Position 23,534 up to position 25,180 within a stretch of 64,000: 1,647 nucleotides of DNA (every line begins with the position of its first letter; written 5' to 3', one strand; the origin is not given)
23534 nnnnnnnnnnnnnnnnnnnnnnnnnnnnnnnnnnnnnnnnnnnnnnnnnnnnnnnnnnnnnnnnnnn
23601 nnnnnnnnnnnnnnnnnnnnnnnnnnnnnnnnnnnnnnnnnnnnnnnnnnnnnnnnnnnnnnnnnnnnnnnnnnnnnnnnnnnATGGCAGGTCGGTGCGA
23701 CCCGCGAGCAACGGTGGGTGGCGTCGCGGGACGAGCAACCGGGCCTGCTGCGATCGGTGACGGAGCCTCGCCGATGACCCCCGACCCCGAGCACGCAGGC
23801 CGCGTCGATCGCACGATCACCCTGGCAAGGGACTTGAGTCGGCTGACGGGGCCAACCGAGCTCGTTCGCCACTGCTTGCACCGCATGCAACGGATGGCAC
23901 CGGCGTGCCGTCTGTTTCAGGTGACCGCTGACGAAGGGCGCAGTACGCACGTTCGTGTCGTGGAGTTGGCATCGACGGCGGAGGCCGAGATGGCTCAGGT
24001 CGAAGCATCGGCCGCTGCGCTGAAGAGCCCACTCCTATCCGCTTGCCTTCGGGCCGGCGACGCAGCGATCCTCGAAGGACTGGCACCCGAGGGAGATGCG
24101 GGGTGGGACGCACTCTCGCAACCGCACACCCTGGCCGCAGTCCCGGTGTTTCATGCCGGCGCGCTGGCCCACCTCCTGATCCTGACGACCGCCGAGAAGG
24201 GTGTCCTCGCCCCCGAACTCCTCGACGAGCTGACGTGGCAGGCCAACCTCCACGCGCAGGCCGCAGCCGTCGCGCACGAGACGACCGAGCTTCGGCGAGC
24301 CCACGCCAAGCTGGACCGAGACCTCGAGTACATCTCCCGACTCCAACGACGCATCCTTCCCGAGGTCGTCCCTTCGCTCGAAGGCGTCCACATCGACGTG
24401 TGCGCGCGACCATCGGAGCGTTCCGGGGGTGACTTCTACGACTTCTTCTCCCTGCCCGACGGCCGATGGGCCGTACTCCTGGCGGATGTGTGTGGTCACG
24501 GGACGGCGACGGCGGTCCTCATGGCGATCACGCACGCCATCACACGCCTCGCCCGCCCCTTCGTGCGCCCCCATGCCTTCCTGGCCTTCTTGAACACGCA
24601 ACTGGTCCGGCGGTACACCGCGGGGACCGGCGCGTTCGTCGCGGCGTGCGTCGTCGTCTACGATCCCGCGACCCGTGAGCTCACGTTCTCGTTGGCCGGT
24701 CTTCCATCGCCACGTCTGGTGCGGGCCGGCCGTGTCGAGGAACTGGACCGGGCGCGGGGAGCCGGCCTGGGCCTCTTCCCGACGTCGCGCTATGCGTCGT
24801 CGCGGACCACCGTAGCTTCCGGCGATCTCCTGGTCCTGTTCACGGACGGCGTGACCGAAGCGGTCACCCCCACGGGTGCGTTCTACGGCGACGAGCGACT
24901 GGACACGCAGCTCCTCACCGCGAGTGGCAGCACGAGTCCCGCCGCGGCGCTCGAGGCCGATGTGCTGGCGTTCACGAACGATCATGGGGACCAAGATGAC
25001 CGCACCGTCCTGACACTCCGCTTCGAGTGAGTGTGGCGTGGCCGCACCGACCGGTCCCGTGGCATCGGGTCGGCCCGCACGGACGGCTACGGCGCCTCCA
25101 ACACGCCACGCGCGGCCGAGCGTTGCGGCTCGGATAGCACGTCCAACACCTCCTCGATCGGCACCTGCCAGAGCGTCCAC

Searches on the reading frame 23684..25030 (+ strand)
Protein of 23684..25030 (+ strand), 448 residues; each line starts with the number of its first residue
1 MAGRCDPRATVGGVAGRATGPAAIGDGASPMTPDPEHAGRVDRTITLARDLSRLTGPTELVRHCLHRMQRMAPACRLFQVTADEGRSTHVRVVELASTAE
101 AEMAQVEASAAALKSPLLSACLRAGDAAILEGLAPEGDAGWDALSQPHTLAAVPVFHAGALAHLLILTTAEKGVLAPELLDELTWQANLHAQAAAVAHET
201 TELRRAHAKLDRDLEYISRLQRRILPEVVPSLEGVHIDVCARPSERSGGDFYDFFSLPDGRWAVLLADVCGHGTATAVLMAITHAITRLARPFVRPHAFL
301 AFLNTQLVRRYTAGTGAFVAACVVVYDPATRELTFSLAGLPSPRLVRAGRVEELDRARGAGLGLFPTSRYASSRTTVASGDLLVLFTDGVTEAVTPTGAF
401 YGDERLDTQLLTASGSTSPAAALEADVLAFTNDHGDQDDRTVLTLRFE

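Call 56: search_protein_families(library=pfam, proteins=[window:23684-25030:+], max_evalue=0.001)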
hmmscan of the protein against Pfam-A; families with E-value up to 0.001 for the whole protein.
window:23684-25030:+ (448 aa): 1 family
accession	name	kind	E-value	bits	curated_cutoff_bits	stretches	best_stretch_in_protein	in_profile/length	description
PF07228.17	SpoIIE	-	1.4e-37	130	25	1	258-447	1-191/192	Stage II sporulation protein E (SpoIIE)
